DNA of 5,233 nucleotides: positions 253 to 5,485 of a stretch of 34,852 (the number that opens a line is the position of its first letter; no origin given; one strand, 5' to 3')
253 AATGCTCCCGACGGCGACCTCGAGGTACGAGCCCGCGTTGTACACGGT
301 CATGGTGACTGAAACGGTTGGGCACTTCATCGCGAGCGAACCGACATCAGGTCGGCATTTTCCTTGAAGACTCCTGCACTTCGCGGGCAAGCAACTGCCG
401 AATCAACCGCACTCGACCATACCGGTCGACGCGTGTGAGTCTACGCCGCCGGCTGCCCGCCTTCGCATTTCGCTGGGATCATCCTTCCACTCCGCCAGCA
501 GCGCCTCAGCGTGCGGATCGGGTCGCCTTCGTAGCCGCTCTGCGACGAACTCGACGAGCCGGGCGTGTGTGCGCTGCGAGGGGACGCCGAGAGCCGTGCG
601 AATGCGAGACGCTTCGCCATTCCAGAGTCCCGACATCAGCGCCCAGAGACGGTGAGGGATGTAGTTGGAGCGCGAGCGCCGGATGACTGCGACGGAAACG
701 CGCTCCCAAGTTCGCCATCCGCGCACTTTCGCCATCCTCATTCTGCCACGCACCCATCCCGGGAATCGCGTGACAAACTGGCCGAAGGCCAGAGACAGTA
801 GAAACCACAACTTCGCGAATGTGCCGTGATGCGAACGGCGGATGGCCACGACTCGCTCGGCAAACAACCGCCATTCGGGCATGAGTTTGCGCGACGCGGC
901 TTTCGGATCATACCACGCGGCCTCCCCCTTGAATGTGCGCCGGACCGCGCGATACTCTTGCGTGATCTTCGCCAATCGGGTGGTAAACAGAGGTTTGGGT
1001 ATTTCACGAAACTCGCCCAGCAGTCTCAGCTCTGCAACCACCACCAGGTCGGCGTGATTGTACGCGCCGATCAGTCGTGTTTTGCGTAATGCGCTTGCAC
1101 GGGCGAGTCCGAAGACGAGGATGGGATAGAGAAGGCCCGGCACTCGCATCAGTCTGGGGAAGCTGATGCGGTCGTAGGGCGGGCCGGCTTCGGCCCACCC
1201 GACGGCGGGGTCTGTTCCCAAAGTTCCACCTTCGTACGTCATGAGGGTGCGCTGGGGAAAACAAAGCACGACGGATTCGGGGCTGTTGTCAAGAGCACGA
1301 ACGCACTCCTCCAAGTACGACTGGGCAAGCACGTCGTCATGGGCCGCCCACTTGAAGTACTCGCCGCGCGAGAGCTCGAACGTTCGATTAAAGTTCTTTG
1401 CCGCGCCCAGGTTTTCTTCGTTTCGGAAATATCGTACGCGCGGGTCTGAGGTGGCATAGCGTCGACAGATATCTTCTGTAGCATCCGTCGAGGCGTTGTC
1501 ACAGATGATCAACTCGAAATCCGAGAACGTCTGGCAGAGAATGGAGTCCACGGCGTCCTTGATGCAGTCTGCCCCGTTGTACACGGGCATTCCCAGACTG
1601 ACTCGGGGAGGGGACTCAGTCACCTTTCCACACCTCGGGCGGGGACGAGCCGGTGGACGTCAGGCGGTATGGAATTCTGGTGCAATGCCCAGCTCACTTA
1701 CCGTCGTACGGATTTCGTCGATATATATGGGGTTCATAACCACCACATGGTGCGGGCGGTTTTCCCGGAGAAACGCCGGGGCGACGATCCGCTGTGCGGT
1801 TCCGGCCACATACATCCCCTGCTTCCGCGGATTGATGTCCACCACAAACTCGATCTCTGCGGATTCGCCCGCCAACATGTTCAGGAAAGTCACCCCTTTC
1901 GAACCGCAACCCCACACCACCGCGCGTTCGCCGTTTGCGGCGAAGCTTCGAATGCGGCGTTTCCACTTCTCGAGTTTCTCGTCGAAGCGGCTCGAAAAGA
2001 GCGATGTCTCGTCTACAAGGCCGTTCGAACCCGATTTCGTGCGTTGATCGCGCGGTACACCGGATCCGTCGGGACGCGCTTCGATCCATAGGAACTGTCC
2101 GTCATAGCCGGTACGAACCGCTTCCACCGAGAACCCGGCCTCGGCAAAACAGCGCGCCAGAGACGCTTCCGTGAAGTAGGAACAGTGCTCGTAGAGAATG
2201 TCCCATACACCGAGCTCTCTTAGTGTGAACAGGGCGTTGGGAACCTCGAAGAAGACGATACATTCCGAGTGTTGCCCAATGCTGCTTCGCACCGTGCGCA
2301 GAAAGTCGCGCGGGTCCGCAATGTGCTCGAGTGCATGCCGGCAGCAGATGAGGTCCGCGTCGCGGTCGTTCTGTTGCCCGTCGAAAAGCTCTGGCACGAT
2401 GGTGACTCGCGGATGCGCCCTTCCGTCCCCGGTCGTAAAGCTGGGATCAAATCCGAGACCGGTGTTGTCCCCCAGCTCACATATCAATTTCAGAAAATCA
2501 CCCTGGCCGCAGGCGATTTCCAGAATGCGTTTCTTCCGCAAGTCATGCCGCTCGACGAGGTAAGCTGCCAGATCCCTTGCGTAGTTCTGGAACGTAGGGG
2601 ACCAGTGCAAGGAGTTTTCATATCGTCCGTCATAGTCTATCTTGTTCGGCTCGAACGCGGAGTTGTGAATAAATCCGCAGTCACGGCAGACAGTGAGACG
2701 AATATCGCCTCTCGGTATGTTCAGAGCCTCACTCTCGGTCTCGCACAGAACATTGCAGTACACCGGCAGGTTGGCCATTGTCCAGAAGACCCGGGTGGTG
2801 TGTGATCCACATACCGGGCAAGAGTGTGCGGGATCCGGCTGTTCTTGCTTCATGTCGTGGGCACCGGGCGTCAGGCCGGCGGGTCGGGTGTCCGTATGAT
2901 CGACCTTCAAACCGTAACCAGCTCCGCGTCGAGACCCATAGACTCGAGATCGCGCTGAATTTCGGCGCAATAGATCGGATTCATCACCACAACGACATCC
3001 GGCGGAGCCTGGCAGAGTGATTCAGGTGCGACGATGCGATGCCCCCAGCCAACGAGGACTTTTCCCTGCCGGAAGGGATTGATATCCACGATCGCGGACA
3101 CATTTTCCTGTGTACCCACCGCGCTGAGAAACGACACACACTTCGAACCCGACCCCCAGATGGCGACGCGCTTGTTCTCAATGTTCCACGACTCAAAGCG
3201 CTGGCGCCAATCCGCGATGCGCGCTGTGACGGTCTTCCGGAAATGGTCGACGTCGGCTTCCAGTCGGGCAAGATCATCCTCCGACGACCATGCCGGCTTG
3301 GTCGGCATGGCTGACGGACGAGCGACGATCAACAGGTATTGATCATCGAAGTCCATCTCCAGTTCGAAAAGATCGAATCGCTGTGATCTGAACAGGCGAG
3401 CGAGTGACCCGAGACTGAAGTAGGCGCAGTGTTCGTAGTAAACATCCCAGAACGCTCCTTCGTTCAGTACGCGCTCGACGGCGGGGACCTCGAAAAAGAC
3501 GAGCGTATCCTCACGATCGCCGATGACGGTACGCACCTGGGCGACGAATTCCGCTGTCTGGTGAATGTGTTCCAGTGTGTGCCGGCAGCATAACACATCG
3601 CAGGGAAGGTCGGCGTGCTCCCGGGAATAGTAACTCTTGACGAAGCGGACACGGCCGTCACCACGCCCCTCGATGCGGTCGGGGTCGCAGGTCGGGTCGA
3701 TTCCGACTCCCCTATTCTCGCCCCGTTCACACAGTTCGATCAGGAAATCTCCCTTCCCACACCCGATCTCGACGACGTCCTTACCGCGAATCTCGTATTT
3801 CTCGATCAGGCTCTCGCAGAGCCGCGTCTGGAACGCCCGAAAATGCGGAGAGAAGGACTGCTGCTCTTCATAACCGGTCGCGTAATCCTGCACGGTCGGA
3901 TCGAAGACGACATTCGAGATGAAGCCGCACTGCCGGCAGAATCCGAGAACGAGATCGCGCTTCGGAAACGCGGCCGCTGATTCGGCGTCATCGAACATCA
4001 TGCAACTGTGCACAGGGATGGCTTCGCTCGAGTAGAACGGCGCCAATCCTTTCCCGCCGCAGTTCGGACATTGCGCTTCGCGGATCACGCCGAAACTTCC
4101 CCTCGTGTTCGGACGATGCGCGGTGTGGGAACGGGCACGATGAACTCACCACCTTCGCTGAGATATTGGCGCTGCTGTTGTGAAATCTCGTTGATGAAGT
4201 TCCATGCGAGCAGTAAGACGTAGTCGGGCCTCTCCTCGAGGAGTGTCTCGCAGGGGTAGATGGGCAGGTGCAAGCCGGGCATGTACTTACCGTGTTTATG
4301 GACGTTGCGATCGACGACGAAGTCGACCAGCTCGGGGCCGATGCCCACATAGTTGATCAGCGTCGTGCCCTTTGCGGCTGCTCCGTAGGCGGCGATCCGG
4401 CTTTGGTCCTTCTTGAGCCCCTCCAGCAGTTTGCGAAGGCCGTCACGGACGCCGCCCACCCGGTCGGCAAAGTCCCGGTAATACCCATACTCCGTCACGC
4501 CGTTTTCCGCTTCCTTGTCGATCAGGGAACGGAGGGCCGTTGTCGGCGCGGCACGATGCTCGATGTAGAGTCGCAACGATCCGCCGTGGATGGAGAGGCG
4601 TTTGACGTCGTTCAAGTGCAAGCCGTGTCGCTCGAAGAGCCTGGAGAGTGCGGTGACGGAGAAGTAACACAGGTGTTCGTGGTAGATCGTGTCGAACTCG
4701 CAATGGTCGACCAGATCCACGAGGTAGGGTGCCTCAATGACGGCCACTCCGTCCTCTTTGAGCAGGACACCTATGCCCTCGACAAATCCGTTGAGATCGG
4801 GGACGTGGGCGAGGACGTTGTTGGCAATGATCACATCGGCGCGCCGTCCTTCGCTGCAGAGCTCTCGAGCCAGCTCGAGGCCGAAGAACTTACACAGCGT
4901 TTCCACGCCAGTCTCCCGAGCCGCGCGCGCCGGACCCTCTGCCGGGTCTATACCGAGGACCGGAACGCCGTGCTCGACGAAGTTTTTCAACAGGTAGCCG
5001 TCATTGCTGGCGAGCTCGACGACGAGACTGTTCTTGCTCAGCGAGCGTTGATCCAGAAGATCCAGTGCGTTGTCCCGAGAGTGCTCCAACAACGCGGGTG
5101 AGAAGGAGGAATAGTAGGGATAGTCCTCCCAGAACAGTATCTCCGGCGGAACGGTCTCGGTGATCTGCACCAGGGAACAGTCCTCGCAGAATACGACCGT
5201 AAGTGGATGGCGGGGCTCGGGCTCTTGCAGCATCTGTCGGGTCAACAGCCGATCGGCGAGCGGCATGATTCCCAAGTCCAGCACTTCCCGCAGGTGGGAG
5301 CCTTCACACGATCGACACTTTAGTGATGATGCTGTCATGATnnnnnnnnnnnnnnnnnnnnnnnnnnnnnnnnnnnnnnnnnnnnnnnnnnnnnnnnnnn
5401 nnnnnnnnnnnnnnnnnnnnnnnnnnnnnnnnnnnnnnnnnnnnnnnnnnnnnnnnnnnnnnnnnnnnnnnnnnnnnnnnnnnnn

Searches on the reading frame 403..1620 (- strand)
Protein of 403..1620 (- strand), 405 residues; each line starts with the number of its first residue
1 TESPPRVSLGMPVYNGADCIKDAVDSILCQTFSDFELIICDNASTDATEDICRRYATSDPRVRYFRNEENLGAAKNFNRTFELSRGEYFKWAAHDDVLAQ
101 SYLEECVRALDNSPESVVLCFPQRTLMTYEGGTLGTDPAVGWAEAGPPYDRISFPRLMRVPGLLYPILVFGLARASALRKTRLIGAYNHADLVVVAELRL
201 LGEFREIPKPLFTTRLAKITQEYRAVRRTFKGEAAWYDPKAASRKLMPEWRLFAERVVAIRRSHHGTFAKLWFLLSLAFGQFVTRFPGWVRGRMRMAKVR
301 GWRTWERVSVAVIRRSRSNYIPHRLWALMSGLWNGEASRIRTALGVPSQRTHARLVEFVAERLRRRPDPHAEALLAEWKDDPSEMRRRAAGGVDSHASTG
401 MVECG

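Call 8: search_protein_families(library=pfam, proteins=[window:403-1620:-], max_evalue=0.001)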
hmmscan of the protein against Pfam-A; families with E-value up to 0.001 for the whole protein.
window:403-1620:- (405 aa): 2 families
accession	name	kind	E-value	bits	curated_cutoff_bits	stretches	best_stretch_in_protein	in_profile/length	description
PF00535.33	Glycos_transf_2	-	6.3e-29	101.5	23.3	1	8-124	1-117/168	Glycosyl transferase family 2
PF13641.12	Glyco_tranf_2_3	-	2.7e-06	28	27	1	5-114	1-114/230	Glycosyltransferase like family 2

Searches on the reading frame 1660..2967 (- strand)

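Call 8: search_protein_families(library=pfam, proteins=[window:1660-2967:-], max_evalue=0.001)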
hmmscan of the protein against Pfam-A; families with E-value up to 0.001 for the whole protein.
window:1660-2967:- (435 aa): 6 families
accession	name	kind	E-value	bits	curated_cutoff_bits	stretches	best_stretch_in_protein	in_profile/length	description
PF13489.12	Methyltransf_23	-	3.8e-23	82.5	27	1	129-283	8-163/164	Methyltransferase domain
PF08484.17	Methyltransf_14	-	5.6e-14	52.7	23.5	1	324-423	46-145/160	C-methyltransferase C-terminal domain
PF08242.18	Methyltransf_12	-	1.2e-06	29.6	30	1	149-228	1-90/98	Methyltransferase domain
PF08241.18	Methyltransf_11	-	2.9e-05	25.1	21.2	1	149-227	1-84/95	Methyltransferase domain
PF08421.16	Methyltransf_13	-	6e-05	23.6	31.3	1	50-108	1-58/62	Putative zinc binding domain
PF13649.12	Methyltransf_25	-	0.00088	20.3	27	0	148-227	1-90/97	Methyltransferase domain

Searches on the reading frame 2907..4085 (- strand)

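Call 8: search_protein_families(library=pfam, proteins=[window:2907-4085:-], max_evalue=0.001)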
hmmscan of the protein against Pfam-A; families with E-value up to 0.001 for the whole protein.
window:2907-4085:- (392 aa): 5 families
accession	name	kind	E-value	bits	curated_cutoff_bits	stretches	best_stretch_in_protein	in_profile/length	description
PF13489.12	Methyltransf_23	-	1.8e-18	67.2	27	1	86-237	5-159/164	Methyltransferase domain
PF08484.17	Methyltransf_14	-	4.4e-11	43.3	23.5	1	279-382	43-147/160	C-methyltransferase C-terminal domain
PF08242.18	Methyltransf_12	-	1.1e-05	26.5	30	1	105-188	1-92/98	Methyltransferase domain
PF08241.18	Methyltransf_11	-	2.2e-05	25.5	21.2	1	105-187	1-86/95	Methyltransferase domain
PF13649.12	Methyltransf_25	-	3.1e-05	25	27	1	104-187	1-92/97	Methyltransferase domain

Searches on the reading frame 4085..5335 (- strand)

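Call 7: search_protein_families(library=pfam, proteins=[window:4085-5335:-], max_evalue=0.001)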
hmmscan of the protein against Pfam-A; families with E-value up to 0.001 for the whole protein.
window:4085-5335:- (416 aa): 7 families
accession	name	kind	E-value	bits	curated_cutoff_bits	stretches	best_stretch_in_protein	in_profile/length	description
PF08484.17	Methyltransf_14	-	2.3e-57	193.7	23.5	1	249-403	2-160/160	C-methyltransferase C-terminal domain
PF08421.16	Methyltransf_13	-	9.5e-22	77.4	31.3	1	7-68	1-62/62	Putative zinc binding domain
PF13489.12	Methyltransf_23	-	4.1e-18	66.1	27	1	92-240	11-160/164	Methyltransferase domain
PF08242.18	Methyltransf_12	-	9.5e-10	39.5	30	1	107-197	2-97/98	Methyltransferase domain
PF08241.18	Methyltransf_11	-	1.2e-05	26.3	21.2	1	107-200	2-95/95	Methyltransferase domain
PF13649.12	Methyltransf_25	-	0.00016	22.7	27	1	105-196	1-97/97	Methyltransferase domain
PF13847.12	Methyltransf_31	-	0.00077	19.6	27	0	161-208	70-118/145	Methyltransferase domain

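Call 84: search_protein_families(library=ncbifam, proteins=[window:4085-5335:-], max_evalue=1e-10)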
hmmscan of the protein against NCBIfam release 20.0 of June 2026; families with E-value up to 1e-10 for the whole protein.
window:4085-5335:- (416 aa): 0 families
